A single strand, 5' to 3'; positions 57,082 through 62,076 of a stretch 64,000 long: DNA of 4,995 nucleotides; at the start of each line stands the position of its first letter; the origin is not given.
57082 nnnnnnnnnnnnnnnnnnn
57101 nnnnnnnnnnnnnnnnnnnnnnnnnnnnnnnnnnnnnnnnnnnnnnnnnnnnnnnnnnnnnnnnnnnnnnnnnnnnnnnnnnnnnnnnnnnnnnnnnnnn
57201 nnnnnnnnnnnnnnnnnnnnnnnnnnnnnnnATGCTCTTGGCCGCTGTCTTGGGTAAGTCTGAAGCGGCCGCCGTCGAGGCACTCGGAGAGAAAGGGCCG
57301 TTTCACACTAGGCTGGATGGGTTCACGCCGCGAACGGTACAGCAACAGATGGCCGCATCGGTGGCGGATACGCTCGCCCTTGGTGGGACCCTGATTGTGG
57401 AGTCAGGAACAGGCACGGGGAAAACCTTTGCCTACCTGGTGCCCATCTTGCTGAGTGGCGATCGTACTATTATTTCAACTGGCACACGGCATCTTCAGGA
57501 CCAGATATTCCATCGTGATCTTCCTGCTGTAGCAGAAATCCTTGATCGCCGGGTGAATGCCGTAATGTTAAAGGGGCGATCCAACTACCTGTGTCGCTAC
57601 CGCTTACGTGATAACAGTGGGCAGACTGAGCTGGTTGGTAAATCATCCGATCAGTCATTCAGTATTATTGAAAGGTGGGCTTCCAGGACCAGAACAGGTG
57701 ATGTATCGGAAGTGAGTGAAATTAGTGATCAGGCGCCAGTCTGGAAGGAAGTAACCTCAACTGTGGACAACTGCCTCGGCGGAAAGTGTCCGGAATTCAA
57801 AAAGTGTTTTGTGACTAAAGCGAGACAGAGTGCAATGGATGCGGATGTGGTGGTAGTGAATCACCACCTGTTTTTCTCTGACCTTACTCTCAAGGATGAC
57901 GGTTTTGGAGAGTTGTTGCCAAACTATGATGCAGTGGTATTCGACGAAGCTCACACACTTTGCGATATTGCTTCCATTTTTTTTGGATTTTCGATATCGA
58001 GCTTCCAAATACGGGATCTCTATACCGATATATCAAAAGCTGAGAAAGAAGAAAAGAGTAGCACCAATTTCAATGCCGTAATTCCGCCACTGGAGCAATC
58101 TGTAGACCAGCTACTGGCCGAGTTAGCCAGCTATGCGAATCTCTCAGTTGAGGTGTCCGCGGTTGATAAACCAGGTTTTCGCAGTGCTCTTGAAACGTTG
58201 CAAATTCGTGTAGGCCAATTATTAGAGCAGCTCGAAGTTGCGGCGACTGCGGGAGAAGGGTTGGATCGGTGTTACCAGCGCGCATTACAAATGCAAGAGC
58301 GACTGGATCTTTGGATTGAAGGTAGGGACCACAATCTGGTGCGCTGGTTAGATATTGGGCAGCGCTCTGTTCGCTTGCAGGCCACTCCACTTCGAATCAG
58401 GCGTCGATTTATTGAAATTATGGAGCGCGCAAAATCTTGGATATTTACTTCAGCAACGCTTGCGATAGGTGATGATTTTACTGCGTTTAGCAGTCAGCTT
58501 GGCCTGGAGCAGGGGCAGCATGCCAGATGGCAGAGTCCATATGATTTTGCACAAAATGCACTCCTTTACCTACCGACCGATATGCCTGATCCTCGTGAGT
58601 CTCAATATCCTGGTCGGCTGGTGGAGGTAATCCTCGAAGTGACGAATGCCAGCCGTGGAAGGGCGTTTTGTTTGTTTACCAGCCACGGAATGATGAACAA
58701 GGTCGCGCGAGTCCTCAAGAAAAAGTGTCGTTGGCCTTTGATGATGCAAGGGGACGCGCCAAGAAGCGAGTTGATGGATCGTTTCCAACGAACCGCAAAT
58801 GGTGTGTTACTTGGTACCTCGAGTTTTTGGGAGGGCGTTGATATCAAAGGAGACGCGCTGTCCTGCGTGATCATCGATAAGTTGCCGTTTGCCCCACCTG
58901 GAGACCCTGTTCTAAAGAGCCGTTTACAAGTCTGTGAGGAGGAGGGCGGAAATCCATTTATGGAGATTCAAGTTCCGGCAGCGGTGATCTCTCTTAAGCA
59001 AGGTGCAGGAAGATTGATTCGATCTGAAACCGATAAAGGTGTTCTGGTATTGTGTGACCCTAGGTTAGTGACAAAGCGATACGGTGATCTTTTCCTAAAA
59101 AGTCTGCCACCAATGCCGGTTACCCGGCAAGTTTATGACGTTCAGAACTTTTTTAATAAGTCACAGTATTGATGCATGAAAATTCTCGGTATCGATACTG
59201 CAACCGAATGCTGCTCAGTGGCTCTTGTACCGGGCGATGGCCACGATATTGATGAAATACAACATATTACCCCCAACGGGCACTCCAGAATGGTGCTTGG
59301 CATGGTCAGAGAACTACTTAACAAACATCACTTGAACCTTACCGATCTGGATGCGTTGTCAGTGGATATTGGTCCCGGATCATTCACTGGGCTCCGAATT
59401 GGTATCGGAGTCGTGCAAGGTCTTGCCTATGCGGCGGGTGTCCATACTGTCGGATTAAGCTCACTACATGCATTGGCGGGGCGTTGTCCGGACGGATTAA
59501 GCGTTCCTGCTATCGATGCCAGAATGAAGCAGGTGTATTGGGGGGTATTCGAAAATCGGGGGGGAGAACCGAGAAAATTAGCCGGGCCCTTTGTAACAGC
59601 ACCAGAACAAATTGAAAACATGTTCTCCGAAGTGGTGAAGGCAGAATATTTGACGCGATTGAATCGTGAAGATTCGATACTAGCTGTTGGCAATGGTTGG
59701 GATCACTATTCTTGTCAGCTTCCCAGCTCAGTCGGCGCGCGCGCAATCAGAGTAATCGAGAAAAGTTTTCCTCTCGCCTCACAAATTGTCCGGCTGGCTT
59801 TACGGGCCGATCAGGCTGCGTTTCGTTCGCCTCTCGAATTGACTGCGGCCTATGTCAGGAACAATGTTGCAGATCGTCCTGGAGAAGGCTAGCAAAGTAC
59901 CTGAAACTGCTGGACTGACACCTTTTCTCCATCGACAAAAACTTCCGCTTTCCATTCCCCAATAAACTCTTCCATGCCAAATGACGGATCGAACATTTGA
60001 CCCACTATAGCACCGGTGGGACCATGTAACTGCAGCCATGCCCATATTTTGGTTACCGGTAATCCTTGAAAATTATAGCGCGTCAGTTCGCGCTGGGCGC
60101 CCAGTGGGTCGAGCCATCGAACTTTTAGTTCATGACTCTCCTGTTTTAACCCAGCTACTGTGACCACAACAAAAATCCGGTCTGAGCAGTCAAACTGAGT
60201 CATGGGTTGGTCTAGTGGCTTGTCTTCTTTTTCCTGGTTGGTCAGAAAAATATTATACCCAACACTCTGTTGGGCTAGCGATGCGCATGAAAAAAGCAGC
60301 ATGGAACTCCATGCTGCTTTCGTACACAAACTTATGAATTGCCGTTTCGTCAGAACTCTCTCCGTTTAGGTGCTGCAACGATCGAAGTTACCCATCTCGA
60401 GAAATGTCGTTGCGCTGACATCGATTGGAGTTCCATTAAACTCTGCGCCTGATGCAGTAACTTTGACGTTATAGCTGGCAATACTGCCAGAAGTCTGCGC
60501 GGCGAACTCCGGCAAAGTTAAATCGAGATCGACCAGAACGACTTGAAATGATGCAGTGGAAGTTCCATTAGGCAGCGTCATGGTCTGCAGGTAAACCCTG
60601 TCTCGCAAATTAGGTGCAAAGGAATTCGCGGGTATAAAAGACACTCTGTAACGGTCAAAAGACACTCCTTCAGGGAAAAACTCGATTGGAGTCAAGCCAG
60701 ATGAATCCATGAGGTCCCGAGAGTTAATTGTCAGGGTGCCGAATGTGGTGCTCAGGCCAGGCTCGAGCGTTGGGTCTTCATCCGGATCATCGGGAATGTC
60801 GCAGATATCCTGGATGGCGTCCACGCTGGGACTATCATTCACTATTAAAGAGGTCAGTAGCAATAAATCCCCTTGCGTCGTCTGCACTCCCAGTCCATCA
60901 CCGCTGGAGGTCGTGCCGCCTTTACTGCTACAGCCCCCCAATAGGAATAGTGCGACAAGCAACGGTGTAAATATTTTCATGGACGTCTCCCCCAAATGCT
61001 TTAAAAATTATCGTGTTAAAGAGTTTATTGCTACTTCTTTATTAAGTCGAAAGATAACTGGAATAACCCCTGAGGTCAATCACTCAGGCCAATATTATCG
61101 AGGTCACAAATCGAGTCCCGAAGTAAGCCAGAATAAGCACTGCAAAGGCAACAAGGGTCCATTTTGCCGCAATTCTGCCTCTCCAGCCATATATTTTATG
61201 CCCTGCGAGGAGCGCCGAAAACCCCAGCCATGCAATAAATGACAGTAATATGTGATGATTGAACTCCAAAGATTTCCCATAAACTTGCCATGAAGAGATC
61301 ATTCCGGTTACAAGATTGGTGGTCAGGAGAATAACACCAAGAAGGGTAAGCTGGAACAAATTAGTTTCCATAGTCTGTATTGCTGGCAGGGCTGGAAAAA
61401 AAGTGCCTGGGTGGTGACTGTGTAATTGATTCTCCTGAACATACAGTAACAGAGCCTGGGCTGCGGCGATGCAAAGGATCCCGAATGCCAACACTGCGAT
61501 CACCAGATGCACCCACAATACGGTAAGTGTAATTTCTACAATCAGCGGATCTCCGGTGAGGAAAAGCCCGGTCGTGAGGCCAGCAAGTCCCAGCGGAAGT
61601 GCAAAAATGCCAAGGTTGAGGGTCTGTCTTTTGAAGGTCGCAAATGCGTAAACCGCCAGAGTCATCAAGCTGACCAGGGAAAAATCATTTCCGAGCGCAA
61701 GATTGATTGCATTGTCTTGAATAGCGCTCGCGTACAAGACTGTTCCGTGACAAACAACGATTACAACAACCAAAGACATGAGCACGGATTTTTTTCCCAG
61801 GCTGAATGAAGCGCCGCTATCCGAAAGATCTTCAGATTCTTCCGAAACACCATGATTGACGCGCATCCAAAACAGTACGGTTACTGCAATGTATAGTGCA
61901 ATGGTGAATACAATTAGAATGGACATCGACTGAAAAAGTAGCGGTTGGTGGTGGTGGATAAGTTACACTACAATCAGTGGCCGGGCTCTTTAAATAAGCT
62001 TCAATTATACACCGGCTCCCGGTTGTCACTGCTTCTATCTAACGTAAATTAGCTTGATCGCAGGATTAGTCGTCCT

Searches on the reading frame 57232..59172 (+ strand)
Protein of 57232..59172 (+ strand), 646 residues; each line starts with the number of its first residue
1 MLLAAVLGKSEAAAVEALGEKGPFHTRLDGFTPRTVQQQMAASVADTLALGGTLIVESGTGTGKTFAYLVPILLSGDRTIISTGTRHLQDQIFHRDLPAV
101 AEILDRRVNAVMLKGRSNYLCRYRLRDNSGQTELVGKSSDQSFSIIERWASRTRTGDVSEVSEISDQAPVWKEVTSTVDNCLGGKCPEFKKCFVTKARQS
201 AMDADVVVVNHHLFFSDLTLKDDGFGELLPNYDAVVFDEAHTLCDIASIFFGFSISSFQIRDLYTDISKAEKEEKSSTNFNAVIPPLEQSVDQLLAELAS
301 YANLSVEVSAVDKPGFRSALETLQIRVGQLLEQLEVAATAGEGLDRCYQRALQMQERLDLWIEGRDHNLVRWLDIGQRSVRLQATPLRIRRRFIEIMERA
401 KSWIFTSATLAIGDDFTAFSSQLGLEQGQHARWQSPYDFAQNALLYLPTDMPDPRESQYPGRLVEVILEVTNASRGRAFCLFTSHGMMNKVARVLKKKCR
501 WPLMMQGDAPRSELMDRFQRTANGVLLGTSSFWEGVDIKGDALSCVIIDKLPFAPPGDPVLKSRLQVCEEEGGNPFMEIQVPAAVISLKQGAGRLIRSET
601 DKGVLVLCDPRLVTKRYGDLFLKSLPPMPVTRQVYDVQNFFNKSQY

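Call 21: search_protein_families(library=pfam, proteins=[window:57232-59172:+], max_evalue=0.00001)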
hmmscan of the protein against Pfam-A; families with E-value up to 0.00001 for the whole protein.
window:57232-59172:+ (646 aa): 2 families
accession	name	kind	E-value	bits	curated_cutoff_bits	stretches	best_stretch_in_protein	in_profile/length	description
PF13307.12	Helicase_C_2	-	5.4e-47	160.4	25.3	1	467-627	1-169/170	Helicase C-terminal domain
PF00270.35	DEAD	-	4e-11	43.4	26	1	45-117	8-84/167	DEAD/DEAH box helicase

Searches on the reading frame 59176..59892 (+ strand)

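Call 21: search_protein_families(library=pfam, proteins=[window:59176-59892:+], max_evalue=0.00001)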
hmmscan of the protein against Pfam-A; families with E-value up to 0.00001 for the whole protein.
window:59176-59892:+ (238 aa): 1 family
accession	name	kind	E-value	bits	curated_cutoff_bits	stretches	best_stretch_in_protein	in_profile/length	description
PF00814.31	TsaD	-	1.3e-23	84.5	24.8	1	34-217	27-234/264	tRNA N6-adenosine threonylcarbamoyltransferase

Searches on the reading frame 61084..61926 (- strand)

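Call 64: search_protein_families(library=pfam, proteins=[window:61084-61926:-], max_evalue=0.00001)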
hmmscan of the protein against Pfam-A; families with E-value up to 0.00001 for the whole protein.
window:61084-61926:- (280 aa): 1 family
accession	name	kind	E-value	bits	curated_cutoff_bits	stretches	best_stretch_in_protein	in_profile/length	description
PF01578.25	Cytochrom_C_asm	-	1.1e-22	81.2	29.9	1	55-278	8-211/212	Cytochrome C assembly protein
